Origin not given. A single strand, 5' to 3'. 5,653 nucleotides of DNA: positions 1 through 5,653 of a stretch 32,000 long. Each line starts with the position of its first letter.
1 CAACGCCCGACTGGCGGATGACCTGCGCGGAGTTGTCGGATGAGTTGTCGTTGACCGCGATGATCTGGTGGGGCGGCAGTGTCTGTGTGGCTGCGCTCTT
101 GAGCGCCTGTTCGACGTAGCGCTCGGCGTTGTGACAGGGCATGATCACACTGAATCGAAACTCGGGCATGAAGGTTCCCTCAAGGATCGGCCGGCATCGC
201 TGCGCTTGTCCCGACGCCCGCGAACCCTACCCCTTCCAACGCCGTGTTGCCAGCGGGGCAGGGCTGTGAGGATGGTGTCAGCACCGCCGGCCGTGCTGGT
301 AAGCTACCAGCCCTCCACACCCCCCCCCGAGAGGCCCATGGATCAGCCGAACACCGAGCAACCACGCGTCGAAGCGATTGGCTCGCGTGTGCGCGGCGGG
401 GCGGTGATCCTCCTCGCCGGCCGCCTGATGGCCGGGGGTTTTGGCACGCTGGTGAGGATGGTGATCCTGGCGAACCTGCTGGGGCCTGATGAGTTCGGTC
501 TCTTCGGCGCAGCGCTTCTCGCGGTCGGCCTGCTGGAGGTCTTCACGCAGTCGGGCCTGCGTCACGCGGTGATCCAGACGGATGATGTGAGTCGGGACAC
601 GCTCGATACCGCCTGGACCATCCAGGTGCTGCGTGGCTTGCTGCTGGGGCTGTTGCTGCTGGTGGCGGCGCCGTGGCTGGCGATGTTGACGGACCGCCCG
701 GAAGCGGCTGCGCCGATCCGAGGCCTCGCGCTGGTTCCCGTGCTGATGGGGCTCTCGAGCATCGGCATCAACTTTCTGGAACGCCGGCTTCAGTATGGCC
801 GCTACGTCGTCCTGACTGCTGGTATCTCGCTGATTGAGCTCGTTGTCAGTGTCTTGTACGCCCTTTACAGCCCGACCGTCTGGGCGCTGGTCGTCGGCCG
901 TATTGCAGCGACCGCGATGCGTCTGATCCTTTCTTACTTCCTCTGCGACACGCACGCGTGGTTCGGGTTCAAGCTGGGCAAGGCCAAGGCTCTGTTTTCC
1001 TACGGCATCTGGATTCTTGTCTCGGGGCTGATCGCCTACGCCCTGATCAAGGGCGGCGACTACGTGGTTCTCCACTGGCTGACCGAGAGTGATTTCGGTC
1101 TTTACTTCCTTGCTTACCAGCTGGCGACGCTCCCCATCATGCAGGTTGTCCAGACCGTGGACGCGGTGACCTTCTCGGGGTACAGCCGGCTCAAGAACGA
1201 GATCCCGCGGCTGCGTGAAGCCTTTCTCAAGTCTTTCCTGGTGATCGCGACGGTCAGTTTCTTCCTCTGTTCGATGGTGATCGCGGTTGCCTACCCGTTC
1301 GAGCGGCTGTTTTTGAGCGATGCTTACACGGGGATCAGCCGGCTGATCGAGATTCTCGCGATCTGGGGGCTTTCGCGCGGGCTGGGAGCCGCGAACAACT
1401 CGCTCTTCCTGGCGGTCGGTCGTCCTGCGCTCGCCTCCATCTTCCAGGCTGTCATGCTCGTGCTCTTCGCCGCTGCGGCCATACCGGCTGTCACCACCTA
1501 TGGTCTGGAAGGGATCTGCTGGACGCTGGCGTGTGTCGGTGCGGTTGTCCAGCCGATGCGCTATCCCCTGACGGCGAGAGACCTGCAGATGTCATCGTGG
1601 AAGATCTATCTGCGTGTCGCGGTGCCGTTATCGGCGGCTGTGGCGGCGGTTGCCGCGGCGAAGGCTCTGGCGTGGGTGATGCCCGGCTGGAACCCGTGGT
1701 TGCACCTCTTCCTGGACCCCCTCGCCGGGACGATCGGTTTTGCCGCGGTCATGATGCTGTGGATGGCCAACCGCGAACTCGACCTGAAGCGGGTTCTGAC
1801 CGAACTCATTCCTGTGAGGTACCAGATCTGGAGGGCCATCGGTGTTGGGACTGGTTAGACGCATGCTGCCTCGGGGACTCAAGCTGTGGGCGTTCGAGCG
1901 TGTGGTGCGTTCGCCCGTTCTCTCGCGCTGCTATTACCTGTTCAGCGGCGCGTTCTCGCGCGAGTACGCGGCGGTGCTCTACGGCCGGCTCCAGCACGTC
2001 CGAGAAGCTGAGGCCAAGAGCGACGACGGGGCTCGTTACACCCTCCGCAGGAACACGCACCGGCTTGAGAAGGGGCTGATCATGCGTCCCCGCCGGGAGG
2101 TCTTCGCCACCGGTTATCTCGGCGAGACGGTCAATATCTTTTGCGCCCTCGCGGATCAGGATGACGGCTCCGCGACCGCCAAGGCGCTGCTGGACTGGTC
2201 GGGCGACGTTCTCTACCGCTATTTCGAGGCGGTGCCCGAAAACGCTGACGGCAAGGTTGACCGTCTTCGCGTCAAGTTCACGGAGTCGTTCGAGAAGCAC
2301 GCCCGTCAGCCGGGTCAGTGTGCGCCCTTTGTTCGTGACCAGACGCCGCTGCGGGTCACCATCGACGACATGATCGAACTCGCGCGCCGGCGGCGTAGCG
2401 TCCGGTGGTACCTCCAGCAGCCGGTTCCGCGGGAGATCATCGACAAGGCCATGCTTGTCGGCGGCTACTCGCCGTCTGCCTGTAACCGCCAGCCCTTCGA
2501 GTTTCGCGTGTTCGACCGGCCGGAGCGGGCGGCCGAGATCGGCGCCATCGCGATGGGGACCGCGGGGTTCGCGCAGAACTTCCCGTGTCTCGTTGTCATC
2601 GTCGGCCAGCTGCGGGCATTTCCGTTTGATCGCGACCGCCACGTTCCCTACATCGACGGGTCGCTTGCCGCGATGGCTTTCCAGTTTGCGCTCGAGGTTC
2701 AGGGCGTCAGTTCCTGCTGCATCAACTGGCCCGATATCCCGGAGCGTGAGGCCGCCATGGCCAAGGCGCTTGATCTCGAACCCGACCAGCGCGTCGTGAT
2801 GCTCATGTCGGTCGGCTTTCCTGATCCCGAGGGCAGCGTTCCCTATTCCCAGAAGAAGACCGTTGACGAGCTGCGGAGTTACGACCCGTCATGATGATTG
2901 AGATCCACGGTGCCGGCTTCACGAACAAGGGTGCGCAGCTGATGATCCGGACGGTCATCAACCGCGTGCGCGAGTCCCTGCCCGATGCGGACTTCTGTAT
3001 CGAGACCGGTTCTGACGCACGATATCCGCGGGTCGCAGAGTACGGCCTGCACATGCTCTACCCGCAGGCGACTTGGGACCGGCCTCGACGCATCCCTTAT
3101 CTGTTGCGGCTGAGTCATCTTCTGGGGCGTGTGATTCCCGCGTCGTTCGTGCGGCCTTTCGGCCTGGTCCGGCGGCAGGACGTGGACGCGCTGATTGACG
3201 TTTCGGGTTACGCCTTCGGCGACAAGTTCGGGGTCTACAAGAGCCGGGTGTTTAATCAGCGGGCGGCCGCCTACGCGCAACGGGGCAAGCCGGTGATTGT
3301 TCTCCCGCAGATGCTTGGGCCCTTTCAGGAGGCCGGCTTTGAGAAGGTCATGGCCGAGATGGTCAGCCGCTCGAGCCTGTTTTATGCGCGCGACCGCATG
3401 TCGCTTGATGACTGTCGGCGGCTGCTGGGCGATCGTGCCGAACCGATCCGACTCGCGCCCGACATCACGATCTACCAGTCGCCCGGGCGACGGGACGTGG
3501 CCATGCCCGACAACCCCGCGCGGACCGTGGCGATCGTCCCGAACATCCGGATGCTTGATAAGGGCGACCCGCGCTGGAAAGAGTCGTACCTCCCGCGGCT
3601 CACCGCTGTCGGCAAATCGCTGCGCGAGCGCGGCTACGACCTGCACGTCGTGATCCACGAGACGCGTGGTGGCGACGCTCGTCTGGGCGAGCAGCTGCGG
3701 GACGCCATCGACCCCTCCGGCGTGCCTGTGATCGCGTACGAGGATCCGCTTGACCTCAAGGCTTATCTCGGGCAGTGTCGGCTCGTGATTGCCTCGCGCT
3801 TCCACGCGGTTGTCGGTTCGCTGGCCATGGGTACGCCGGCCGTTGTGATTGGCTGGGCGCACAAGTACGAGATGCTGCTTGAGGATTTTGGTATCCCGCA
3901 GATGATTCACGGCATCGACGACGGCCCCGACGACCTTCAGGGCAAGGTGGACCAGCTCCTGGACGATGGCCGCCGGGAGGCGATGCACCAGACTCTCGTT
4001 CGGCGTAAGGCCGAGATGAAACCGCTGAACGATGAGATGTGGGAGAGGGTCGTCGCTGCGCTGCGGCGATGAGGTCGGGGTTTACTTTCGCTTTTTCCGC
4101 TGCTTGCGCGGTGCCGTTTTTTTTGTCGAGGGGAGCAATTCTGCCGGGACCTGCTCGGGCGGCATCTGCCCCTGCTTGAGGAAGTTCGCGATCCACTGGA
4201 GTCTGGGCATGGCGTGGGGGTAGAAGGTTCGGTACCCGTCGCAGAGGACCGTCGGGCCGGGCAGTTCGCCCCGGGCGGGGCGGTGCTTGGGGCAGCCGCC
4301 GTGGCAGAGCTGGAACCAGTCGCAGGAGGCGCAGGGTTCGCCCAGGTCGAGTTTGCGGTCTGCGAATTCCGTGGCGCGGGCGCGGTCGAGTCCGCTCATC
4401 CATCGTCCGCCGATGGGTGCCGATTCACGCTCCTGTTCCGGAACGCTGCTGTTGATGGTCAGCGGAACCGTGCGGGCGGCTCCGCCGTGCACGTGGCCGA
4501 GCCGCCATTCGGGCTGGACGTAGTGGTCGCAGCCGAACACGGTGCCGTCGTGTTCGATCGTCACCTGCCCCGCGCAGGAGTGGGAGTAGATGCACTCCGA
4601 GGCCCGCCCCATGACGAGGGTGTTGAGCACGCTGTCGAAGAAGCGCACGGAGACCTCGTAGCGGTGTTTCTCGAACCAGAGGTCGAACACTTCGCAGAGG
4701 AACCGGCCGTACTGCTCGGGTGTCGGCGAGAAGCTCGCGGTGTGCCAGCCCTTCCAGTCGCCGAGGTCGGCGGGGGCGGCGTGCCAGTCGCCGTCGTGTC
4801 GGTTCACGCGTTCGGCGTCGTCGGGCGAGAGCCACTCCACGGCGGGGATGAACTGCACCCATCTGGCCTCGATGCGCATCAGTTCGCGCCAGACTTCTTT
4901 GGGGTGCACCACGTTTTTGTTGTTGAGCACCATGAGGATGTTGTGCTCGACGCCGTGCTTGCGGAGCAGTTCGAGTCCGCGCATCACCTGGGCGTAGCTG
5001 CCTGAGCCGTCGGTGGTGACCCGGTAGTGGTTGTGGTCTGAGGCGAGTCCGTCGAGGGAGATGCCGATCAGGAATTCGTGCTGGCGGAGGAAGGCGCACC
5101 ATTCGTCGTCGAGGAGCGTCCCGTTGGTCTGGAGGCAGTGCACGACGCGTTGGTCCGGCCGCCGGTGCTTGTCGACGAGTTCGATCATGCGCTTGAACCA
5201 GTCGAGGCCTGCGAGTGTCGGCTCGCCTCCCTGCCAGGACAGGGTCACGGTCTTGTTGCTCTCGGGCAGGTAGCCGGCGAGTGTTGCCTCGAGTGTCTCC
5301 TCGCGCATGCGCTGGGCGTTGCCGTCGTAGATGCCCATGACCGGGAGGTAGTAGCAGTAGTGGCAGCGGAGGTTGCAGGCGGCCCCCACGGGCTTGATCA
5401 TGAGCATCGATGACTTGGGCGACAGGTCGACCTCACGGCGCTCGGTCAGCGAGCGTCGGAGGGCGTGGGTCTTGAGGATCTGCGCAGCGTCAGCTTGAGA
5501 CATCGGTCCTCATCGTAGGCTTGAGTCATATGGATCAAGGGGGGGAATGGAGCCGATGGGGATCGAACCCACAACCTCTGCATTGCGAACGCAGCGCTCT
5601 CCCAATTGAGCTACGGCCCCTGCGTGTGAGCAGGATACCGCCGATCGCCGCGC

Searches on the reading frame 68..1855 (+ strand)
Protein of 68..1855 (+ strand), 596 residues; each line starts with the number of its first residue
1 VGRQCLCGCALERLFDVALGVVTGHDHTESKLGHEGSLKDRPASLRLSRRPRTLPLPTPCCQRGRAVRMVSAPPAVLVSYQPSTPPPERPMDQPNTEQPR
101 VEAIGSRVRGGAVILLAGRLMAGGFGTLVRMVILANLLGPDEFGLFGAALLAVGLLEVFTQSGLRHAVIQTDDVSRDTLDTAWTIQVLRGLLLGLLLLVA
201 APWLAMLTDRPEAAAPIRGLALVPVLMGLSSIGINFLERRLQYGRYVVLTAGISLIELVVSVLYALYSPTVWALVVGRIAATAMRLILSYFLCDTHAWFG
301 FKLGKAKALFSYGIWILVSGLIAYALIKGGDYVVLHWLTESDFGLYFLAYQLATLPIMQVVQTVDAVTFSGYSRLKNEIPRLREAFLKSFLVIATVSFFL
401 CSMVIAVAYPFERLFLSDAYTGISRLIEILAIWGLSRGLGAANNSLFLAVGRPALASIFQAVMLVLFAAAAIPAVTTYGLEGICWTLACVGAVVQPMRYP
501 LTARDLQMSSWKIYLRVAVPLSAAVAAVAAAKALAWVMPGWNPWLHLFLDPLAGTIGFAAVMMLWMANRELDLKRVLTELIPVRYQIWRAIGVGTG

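Call 7: search_protein_families(library=pfam, proteins=[window:68-1855:+], max_evalue=0.001)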
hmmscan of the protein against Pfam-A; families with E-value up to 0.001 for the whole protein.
window:68-1855:+ (596 aa): 2 families
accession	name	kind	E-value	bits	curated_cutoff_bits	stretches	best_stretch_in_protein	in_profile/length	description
PF13440.11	Polysacc_synt_3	-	1.8e-57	195.2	23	1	133-423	1-291/293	Polysaccharide biosynthesis protein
PF01943.22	Polysacc_synt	-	1.7e-28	100.3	28.2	1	127-369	19-267/274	Polysaccharide biosynthesis protein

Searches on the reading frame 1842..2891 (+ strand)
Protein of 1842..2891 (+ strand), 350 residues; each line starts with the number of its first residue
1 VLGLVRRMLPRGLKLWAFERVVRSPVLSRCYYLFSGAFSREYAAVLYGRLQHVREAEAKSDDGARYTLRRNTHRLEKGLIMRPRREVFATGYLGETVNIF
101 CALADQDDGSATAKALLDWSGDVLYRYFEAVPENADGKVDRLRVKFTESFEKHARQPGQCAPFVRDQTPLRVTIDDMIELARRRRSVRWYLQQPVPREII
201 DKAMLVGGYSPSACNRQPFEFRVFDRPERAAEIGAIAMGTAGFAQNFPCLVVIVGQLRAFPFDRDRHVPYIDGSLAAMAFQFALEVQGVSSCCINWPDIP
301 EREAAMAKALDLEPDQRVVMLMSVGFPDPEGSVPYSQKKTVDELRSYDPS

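Call 7: search_protein_families(library=pfam, proteins=[window:1842-2891:+], max_evalue=0.001)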
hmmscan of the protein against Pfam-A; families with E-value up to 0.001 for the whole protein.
window:1842-2891:+ (350 aa): 2 families
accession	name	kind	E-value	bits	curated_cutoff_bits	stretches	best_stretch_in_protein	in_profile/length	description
PF00881.29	Nitroreductase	-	2.2e-21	77.2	23.5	2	182-238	2-58/167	Nitroreductase family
PF14512.11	TM1586_NiRdase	-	4e-06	27.1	27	0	200-226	160-186/215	Putative TM nitroreductase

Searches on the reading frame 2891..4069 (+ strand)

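Call 7: search_protein_families(library=pfam, proteins=[window:2891-4069:+], max_evalue=0.001)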
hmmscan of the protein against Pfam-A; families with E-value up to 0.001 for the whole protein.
window:2891-4069:+ (393 aa): 1 family
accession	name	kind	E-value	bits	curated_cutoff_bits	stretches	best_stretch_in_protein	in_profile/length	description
PF04230.19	PS_pyruv_trans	-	3.4e-26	93.2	25.3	1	12-323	1-279/280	Polysaccharide pyruvyl transferase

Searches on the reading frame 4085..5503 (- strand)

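Call 7: search_protein_families(library=pfam, proteins=[window:4085-5503:-], max_evalue=0.001)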
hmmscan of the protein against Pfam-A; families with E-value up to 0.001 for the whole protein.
window:4085-5503:- (473 aa): 2 families
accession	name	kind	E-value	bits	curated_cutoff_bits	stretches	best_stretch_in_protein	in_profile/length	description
PF04055.27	Radical_SAM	-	3.3e-18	66.8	29.5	1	40-198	4-156/166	Radical SAM superfamily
PF13353.11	Fer4_12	-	0.00096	19.9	22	0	42-148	14-115/137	4Fe-4S single cluster domain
